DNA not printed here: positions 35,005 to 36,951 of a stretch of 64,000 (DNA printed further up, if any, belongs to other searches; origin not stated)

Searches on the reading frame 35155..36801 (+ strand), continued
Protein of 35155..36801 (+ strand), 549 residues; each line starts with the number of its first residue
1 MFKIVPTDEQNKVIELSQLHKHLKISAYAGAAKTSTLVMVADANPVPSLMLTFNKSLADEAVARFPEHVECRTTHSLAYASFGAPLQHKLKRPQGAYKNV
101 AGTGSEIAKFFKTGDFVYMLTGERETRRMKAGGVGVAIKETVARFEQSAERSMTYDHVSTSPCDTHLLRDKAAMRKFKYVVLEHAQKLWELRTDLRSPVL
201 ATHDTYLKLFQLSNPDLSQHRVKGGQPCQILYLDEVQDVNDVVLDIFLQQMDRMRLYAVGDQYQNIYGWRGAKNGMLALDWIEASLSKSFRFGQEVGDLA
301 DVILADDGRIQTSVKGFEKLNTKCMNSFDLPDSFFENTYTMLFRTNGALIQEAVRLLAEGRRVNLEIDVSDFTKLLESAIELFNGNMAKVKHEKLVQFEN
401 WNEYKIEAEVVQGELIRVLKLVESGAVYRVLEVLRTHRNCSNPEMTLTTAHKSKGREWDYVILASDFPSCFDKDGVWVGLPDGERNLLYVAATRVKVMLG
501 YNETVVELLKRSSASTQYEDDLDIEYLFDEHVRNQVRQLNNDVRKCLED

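Call 26: search_solved_structures(query=window:35155-36801:+, max_evalue=0.001, show_alignments=1)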
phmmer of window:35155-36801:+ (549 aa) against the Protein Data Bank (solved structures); distinct sequences matched with E-value up to 0.001: 8.
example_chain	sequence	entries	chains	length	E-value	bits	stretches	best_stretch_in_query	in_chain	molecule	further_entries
9xzj_F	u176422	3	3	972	1.8e-27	99.1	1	21-509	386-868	F-box DNA helicase 1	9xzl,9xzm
1uaa_A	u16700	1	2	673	0.00015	23.5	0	227-279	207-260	PROTEIN (ATP-DEPENDENT DNA HELICASE REP.)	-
8sm3_B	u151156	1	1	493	0.00027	22.7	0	231-303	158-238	Gabija protein GajB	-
8j4t_G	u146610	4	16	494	0.00028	22.6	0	231-303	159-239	Gabija protein GajB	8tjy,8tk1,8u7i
8iud_A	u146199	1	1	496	0.00028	22.6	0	231-303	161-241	Gabija protein GajB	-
8jqb_E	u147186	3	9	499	0.00028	22.6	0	231-303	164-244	Gabija protein GajB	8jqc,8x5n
3lfu_A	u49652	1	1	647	0.00059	21.6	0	213-275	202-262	DNA helicase II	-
2is1_A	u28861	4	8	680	0.00065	21.4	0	213-275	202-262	DNA helicase II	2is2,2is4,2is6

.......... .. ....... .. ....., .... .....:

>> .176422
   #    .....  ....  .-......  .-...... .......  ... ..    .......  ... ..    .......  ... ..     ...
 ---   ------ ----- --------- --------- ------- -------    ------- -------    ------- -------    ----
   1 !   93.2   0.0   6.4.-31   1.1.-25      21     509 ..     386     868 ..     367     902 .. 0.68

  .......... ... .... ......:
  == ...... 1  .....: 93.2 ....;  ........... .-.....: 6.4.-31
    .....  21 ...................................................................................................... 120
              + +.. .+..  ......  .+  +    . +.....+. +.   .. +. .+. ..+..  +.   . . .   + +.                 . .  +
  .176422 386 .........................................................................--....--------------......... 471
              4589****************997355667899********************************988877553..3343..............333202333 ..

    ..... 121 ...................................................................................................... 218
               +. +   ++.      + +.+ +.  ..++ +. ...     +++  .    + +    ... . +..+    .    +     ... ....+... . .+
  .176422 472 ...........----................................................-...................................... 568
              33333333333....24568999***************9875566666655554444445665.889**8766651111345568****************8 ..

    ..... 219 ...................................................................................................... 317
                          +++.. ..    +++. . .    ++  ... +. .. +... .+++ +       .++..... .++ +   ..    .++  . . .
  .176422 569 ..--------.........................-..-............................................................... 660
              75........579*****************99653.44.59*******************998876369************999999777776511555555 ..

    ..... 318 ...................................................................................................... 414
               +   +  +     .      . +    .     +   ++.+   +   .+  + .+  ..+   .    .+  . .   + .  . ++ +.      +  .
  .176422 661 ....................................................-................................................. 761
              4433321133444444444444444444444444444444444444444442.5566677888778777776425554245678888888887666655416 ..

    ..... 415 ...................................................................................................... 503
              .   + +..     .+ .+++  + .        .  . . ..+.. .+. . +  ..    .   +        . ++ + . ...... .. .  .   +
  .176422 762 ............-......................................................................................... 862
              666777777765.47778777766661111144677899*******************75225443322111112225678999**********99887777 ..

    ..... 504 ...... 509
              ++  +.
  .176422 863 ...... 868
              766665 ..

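Call 27: search_protein_families(library=ncbifam, proteins=[window:35155-36801:+], max_evalue=0.01)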
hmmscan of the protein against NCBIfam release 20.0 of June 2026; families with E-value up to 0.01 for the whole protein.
window:35155-36801:+ (549 aa): 8 families
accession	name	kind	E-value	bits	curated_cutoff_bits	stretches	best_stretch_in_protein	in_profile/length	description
TIGR01074.1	rep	equivalog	5e-09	35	951.45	1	229-276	208-256/668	DNA helicase Rep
NF008276.0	PRK11054.1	equivalog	1.7e-08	33.5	543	1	228-323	431-536/684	DNA helicase IV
NF008743.0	PRK11773.1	equivalog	2.9e-07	29.2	965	1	229-273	215-260/720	DNA helicase II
TIGR01075.1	uvrD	equivalog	2.3e-06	26.2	1144.45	1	231-276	212-258/715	DNA helicase II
NF008172.0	PRK10919.1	equivalog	1.6e-05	23.4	1168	1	228-279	208-260/673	DNA helicase Rep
TIGR01073.1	pcrA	equivalog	1.8e-05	23.3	911.2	1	229-273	211-256/725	DNA helicase PcrA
NF010485.0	PRK13909.1-2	equivalog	0.0018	16.5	650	0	366-464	529-630/909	RecB-like helicase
TIGR00609.1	recB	equivalog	0.0043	15.2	696.05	0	230-272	374-419/1175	exodeoxyribonuclease V subunit beta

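Call 36: get_annotated_region(hit=H27, flank=6000)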
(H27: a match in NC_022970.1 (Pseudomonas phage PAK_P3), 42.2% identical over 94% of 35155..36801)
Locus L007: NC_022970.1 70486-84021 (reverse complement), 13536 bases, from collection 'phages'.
description: Pseudomonas phage PAK_P3, complete genome.
organism: Pseudomonas phage PAK_P3 (NCBI taxid 981431)
taxonomy: Viruses; Duplodnaviria; Heunggongvirae; Uroviricota; Caudoviricetes; Nankokuvirus; Nankokuvirus PAKP3
host: Pseudomonas aeruginosa PAK; source: -; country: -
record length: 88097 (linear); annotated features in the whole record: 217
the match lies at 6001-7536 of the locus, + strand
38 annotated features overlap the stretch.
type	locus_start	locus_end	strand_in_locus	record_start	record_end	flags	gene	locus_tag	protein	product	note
CDS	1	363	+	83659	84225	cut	-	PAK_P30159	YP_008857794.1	hypothetical protein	-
CDS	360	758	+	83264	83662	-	-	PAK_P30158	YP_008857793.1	hypothetical protein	-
CDS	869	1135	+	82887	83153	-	-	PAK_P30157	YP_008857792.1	hypothetical protein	-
CDS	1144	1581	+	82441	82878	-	-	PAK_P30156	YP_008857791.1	hypothetical protein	-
CDS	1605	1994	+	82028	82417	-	-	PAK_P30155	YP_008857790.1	dCMP deaminase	Cytidine and deoxycytidylate deaminase zinc-binding region; family contains cytidine deaminases, nucleoside deaminases, ...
CDS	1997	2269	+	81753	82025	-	-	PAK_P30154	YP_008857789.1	hypothetical protein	-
CDS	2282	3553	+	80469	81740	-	-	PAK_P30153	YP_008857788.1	ATP-dependent DNA ligase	The Oligonucleotide/oligosaccharide binding (OB)-fold domain is a DNA-binding module that is part of the catalytic core ...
CDS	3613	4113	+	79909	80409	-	-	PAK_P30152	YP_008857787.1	hypothetical protein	-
CDS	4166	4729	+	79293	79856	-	-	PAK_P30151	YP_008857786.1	endolysin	Cell Wall Hydrolase; Region: Hydrolase_2; pfam07486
CDS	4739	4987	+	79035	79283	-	-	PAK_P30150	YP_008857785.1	hypothetical protein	-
CDS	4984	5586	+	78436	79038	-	-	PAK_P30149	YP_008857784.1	DprA-like DNA recombination-mediator protein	DNA recombination-mediator protein A; Region: DNA_processg_A; cl00695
CDS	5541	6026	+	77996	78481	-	-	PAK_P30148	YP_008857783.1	hypothetical protein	-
CDS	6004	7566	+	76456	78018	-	-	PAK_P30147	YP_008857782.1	DNA helicase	UvrD-like helicase C-terminal domain; Region: UvrD_C_2; pfam13538; Superfamily I DNA and RNA helicases [DNA ...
CDS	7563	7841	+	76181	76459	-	-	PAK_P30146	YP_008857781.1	hypothetical protein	-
regulatory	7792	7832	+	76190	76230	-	-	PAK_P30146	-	promoter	putative promoter_13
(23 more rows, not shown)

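Call 37: search_dna_similar(query=window:35155-36801:+, collection=phages, mode=protein, max_rows=40, rows=spread)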
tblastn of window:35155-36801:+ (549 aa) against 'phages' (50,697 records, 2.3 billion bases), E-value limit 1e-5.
Records with a match: 295; places in all: 296; records where one place covers at least 80% of the query: 288.
Best place of each record, by identity: 60-80% 1; <60% 294.
By first word of the organism name: Escherichia 107; Pseudomonas 52; Acinetobacter 29; Flavobacterium 29; Vibrio 19; Klebsiella 10; Streptomyces 7; Campylobacter 5; Alteromonas 5; Arthrobacter 4; and 19 more.
By host as written in the record: - 33; Escherichia coli 29; Pseudomonas aeruginosa 20; Escherichia coli K-12 MG1655 18; Flavobacterium psychrophilum 950106-1/1 12; Acinetobacter baumannii 11; Pseudomonas sp. 5; Escherichia sp. 5; and 101 more.
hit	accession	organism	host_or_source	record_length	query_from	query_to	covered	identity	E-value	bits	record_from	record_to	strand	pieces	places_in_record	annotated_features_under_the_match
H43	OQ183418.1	Pseudomonas phage vB_PpS_SYP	Pseudomonas plecoglossicida XSDHY-P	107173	7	511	92%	67.9%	0e+0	701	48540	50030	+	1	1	superfamily I DNA and RNA helicase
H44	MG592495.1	Vibrio phage 1.121.O._10N.286.46.C4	Enterovibrio norvegicus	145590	3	509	92%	44.0%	2e-121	399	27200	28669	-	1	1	P-loop containing nucleoside triphosphate hydrolase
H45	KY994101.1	Pseudomonas phage vB_PaeM_G1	Pseudomonas aeruginosa DLG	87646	1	514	94%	42.2%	1e-117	389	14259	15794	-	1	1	putative helicase | hypothetical protein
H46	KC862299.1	Pseudomonas phage PAK_P3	Pseudomonas aeruginosa PAK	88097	1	514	94%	42.2%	2e-119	393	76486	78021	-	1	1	putative DNA helicase | hypothetical protein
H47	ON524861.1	Pseudomonas phage vB_PaeM_RP15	Pseudomonas aeruginosa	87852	1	514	94%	42.2%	2e-119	393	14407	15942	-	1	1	putative DNA helicase | hypothetical protein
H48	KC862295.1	Pseudomonas phage CHA_P1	Pseudomonas aeruginosa CHA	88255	1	514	94%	42.2%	5e-119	392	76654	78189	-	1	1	putative DNA helicase | hypothetical protein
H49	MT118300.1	Pseudomonas phage Epa26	Pseudomonas sp.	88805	1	514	94%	42.2%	3e-118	390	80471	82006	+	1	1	helicase | hypothetical protein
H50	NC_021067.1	Vibrio phage helene 12B3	Vibrio splendidus 12B3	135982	5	517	93%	41.7%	1e-115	383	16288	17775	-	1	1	DNA helicase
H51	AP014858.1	Vibrio phage RYC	Vibrio coralliilyticus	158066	3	514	93%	41.0%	3e-50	377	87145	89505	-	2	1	putative UvrD-type helicase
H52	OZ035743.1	Phapecoctavirus DIJ07P1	-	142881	5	522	94%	39.3%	3e-102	344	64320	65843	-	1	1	record has no annotation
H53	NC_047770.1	Escherichia phage ESCO13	Escherichia coli BEN 4311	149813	5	522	94%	39.3%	3e-102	344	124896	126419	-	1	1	DNA helicase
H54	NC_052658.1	Escherichia phage nepoznato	Escherichia coli K-12 MG1655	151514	5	522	94%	39.3%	3e-102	344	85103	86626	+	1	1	DNA helicase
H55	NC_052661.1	Escherichia phage ukendt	Escherichia coli K-12 MG1655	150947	5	522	94%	39.3%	4e-102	343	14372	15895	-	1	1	DNA helicase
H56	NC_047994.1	Klebsiella phage ZCKP1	Klebsiella pneumoniae KP/01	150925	5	522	94%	39.1%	1e-101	342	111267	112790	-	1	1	DNA helicase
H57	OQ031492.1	Escherichia phage MRostami-2023b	Escherichia sp.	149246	5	522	94%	38.9%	4e-101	340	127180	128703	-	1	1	record has no annotation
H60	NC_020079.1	Escherichia phage phAPEC8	Escherichia coli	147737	5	522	94%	38.7%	2e-100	338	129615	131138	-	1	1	DNA helicase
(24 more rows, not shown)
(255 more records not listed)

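Call 43: get_annotated_region(hit=H44, flank=6000)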
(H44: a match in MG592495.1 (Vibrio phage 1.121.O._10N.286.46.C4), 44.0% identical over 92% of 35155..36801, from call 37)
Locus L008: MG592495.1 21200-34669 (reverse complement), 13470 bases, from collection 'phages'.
description: Vibrio phage 1.121.O._10N.286.46.C4, partial genome.
organism: Vibrio phage 1.121.O._10N.286.46.C4 (NCBI taxid 2070726)
taxonomy: Viruses; Duplodnaviria; Heunggongvirae; Uroviricota; Caudoviricetes
host: Enterovibrio norvegicus; source: iron chloride precipitation of 0.2um-filtered seawater, resuspended in oxalate solution; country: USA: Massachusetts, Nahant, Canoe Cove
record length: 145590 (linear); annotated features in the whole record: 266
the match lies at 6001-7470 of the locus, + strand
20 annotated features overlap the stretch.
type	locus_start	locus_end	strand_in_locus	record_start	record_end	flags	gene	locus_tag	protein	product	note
CDS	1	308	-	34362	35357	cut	-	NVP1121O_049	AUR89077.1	hypothetical protein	NVP1121O_049; tara_best_match:OM-RGC.v1.006027814; cvp_best_match:CAMPEP_0000034086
CDS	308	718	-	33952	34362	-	-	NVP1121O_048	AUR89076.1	head-closure protein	NVP1121O_048; tara_best_match:OM-RGC.v1.026062822; cvp_best_match:CAMPEP_0000034088; VirFam ID:Head-closure (Hc1); ...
CDS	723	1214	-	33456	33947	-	-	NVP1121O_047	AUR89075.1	coil containing protein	NVP1121O_047; tara_best_match:OM-RGC.v1.022734525; cvp_best_match:CAMPEP_0000014982; VirFam ID:Neck protein (Ne)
CDS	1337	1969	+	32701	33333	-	-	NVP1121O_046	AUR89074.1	TMhelix containing protein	NVP1121O_046; tara_best_match:OM-RGC.v1.015417561; cvp_best_match:CAMPEP_0000011380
CDS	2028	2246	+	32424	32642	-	-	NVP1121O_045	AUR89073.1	hypothetical protein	NVP1121O_045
CDS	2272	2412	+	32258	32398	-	-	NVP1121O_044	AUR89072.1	hypothetical protein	NVP1121O_044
CDS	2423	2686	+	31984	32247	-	-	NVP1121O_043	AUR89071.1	TMhelix containing protein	NVP1121O_043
CDS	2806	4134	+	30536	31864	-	-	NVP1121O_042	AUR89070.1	hypothetical protein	NVP1121O_042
CDS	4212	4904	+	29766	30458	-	-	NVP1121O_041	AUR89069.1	hypothetical protein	NVP1121O_041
CDS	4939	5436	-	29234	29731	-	-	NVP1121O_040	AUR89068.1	head completion adaptor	NVP1121O_040; tara_best_match:OM-RGC.v1.022968934; cvp_best_match:CAMPEP_0000011676; VirFam ID:Head completion adaptor ...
CDS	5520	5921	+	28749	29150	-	-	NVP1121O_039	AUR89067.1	hypothetical protein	NVP1121O_039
CDS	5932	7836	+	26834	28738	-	-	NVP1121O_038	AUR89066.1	P-loop containing nucleoside triphosphate hydrolase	NVP1121O_038; tara_best_match:OM-RGC.v1.001472078; cvp_best_match:CAMPEP_0000011452; InterPro:IPR027417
CDS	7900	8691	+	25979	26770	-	-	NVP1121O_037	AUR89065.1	hypothetical protein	NVP1121O_037; cvp_best_match:NCBI_PEP_323512932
CDS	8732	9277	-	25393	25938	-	-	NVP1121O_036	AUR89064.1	hypothetical protein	NVP1121O_036; cvp_best_match:RF_PEP_325171083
CDS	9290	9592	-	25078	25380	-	-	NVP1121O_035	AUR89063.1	TMhelix containing protein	NVP1121O_035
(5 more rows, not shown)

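Call 44: get_annotated_region(hit=H60, flank=6000)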
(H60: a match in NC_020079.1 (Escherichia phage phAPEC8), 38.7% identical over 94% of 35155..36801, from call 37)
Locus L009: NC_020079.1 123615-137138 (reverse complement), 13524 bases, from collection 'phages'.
description: Escherichia phage phAPEC8, complete genome.
organism: Escherichia phage phAPEC8 (NCBI taxid 1229753)
taxonomy: Viruses; Duplodnaviria; Heunggongvirae; Uroviricota; Caudoviricetes; Stephanstirmvirinae; Phapecoctavirus; Escherichia virus phAPEC8
host: Escherichia coli; source: water sample in the vicinity of a poultry house; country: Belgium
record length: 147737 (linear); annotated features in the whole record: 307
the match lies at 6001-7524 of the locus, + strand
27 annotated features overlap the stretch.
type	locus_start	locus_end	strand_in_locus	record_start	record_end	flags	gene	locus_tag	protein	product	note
CDS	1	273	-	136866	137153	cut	-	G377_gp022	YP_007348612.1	hypothetical protein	-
CDS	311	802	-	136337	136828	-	-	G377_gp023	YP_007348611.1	hypothetical protein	-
CDS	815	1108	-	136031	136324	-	-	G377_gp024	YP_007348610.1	hypothetical protein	-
CDS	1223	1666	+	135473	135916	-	-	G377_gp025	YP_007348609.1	hypothetical protein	similar to the Salmonella phage PVP-SE1 hypothetical protein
CDS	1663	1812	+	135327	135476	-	-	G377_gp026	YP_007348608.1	hypothetical protein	-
CDS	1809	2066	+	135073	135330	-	-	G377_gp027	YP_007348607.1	hypothetical protein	-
CDS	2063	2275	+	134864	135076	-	-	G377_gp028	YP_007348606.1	hypothetical protein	similar to the Escherichia phage rv5 hypothetical protein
CDS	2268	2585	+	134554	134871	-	-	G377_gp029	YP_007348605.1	hypothetical protein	-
CDS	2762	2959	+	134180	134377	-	-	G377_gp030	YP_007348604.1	hypothetical protein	-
CDS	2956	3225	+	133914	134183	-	-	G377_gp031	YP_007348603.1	hypothetical protein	-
CDS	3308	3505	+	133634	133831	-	-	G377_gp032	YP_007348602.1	hypothetical protein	-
CDS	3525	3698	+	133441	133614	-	-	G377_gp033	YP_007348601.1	hypothetical protein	-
CDS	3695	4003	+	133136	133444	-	-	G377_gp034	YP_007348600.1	hypothetical protein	-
CDS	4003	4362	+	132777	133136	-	-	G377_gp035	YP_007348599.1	hypothetical protein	-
CDS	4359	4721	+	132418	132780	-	-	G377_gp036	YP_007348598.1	hypothetical protein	-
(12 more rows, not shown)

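Call 77: predict_structure(alignment_id=A6)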
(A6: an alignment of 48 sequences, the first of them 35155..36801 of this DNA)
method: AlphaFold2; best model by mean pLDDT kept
length: 549 residues; sequences in the alignment: 48
mean_pLDDT: 89.9   pTM: 0.83
mean pLDDT of the five models: 89.9, 89.9, 89.0, 88.1, 87.6
residues with pLDDT >= 90: 374; 70-90: 143; 50-70: 21; < 50: 11
segments of 3 or more residues with pLDDT < 50: 517-524
pLDDT, mean of each block of 10 residues (from residue 1): 74 97 96 92 96 86 92 94 90 59 80 91 87 93 96 97 90 95 97 90 94 96 92 94 96 96 89 91 95 96 93 93 96 96 91 90 89 91 91 87 89 85 90 88 96 91 95 92 95 97 96 61 54 81 81
secondary structure, 60 per line:
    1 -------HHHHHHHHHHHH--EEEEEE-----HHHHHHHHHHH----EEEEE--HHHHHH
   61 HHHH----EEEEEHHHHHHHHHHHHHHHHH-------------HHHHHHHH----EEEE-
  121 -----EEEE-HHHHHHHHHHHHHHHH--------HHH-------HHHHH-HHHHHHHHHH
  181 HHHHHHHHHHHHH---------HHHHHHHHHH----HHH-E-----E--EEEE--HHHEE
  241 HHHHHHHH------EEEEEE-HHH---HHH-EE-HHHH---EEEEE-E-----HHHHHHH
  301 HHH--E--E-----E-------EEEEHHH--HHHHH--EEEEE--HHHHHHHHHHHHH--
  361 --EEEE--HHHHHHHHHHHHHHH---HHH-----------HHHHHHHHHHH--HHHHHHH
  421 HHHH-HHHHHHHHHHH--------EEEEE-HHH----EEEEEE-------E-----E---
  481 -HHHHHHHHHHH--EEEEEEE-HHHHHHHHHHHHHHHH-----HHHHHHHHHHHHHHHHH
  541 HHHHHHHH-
elements in order: H8-19 E22-27 H33-43 E48-52 H55-64 E69-73 H74-90 H104-111 E116-119 E126-129 H131-146 H165-169 H171-193 H203-212 E230-233 H241-248 E255-260 H275-278 E282-286 H294-303 E323-326 H332-336 E339-343 H346-358 E363-366 H369-383 H401-411 H414-424 H426-436 E445-449 E458-463 H482-492 E495-501 H503-518 H524-548
